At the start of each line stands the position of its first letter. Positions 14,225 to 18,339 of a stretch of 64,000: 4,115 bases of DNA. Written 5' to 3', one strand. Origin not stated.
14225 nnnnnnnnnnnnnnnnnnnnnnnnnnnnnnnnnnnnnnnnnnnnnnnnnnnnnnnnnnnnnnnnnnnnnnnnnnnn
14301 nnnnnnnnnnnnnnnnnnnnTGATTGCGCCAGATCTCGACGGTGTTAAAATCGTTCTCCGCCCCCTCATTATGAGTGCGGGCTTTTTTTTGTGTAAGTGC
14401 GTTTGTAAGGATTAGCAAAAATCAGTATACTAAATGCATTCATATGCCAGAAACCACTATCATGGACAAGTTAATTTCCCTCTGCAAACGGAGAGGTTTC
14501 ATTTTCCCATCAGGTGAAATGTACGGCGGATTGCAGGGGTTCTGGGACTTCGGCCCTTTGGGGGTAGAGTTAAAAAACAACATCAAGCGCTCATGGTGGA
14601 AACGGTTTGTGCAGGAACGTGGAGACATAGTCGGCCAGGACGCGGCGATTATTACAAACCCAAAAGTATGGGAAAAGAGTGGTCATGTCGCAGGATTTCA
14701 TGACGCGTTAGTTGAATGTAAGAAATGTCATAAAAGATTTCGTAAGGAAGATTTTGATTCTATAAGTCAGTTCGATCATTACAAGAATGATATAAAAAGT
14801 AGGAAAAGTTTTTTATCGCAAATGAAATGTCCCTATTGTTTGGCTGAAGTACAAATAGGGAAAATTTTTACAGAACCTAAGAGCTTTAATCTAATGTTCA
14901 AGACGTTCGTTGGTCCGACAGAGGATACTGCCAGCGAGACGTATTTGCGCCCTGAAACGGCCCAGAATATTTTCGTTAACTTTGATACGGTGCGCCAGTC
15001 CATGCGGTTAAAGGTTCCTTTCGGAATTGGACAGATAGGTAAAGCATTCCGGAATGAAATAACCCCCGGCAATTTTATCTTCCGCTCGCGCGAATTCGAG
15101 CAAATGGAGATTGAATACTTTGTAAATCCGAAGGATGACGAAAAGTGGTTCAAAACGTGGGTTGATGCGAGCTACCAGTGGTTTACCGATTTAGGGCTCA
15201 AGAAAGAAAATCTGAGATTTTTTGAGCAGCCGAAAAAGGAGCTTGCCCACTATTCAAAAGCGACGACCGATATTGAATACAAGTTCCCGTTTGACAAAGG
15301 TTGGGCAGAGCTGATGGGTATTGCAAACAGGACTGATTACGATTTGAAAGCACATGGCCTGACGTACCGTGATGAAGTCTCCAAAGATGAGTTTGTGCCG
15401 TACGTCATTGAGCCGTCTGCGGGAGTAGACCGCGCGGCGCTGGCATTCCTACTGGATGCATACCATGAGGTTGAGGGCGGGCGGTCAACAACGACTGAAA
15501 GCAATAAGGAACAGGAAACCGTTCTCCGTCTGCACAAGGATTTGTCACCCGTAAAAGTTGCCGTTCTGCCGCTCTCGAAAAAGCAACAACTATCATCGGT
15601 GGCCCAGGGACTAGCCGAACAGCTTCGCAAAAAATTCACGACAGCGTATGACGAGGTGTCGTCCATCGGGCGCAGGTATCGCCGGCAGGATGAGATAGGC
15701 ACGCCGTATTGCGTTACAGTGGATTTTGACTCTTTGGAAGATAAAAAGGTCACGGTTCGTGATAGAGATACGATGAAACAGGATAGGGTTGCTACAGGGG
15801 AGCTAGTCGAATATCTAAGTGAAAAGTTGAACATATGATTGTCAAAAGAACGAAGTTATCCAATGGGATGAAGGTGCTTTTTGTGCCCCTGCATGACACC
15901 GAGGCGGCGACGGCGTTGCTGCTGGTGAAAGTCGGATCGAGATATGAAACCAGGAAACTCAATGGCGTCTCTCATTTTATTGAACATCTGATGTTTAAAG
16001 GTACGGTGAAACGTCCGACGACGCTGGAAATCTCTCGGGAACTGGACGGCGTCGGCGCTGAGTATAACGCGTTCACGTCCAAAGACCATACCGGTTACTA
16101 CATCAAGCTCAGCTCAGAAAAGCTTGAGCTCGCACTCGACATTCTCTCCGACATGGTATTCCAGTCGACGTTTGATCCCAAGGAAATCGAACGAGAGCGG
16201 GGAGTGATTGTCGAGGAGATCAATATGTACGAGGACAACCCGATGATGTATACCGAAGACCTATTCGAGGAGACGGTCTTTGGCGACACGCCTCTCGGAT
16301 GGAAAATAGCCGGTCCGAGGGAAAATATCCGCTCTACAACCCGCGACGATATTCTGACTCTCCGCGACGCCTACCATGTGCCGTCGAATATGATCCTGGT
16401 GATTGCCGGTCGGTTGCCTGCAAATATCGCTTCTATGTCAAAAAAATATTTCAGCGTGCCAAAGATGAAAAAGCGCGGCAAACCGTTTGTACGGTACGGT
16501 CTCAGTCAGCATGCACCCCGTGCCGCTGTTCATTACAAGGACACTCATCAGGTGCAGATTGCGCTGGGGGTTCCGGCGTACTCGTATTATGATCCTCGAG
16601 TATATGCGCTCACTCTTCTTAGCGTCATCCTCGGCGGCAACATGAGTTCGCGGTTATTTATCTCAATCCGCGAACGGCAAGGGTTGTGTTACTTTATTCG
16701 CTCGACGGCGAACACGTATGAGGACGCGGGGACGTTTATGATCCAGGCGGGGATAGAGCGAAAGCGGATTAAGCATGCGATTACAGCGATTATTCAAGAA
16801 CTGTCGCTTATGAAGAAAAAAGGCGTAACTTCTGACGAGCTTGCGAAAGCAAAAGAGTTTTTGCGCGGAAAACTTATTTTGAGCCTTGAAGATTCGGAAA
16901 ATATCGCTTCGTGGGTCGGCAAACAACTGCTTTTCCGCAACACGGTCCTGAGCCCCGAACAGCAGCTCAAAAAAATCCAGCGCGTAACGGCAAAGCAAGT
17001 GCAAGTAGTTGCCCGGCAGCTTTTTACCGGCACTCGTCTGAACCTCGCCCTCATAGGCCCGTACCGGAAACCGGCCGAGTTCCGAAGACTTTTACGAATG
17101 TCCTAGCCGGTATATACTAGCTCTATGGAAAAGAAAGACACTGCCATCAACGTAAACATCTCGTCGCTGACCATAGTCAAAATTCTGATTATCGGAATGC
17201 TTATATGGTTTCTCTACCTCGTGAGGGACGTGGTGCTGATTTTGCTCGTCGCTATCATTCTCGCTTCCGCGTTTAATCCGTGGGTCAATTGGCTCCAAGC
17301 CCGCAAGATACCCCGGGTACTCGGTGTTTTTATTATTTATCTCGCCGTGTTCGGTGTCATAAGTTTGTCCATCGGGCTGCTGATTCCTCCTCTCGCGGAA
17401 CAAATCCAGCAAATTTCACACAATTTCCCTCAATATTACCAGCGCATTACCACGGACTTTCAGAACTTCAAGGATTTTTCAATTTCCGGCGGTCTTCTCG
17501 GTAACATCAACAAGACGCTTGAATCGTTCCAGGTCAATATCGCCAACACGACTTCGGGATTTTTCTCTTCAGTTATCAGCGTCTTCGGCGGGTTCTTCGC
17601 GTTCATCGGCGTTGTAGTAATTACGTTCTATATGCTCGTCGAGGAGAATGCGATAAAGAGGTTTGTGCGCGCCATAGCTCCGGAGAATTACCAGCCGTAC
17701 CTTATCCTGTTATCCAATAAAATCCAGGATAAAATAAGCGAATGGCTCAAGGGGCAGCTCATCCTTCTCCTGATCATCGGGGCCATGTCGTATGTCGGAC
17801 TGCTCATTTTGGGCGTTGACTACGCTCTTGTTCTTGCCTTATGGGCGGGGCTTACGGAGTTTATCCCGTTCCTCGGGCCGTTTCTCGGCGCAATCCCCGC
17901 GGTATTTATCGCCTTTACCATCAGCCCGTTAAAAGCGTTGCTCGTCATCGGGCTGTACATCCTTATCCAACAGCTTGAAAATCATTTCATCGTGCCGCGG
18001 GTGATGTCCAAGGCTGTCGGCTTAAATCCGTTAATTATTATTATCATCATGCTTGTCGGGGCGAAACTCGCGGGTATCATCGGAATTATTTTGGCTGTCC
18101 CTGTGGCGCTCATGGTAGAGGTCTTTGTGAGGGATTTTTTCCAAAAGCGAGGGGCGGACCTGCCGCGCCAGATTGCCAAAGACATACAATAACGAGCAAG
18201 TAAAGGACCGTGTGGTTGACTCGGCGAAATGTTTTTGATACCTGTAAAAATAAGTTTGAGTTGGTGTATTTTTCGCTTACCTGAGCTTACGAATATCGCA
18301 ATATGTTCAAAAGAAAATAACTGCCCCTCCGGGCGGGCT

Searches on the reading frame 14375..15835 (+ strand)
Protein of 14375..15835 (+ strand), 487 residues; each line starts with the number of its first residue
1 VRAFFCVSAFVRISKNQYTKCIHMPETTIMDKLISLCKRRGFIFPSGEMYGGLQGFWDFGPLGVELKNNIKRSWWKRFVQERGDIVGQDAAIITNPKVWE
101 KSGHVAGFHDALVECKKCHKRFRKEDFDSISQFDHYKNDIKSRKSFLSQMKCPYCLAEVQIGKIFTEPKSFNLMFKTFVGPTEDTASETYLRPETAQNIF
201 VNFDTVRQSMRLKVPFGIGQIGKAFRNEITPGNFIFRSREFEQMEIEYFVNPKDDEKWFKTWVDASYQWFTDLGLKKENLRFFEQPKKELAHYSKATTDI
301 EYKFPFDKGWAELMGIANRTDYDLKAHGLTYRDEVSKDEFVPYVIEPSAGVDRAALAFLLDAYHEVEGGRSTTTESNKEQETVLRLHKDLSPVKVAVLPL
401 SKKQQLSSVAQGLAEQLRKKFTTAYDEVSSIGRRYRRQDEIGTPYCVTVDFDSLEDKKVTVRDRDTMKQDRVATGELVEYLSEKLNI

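Call 48: search_protein_families(library=pfam, proteins=[window:14375-15835:+], max_evalue=0.0001)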
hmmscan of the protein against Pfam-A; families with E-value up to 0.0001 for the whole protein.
window:14375-15835:+ (487 aa): 2 families
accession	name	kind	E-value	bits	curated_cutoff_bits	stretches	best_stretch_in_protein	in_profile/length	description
PF03129.25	HGTP_anticodon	-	5.5e-24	84.6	21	1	394-483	1-93/94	Anticodon binding domain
PF00587.30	tRNA-synt_2b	-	1.6e-12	48.3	29.3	1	185-357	7-174/179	tRNA synthetase class II core domain (G, H, P, S and T)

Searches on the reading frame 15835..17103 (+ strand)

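Call 48: search_protein_families(library=pfam, proteins=[window:15835-17103:+], max_evalue=0.0001)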
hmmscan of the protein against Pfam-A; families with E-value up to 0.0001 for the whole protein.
window:15835-17103:+ (423 aa): 2 families
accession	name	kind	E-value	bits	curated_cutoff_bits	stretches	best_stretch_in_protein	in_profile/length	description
PF00675.25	Peptidase_M16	-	9.5e-42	142.8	22.3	1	20-161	8-148/149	Insulinase (Peptidase family M16)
PF05193.26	Peptidase_M16_C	-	1.6e-30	106.7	23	1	169-341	3-179/181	Peptidase M16 inactive domain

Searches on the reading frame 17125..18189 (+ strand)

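Call 48: search_protein_families(library=pfam, proteins=[window:17125-18189:+], max_evalue=0.0001)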
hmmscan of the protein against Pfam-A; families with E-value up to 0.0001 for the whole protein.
window:17125-18189:+ (355 aa): 1 family
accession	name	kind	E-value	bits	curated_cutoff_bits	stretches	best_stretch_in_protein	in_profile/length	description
PF01594.21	AI-2E_transport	-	2.9e-70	237.5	34.3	1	20-337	8-325/327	AI-2E family transporter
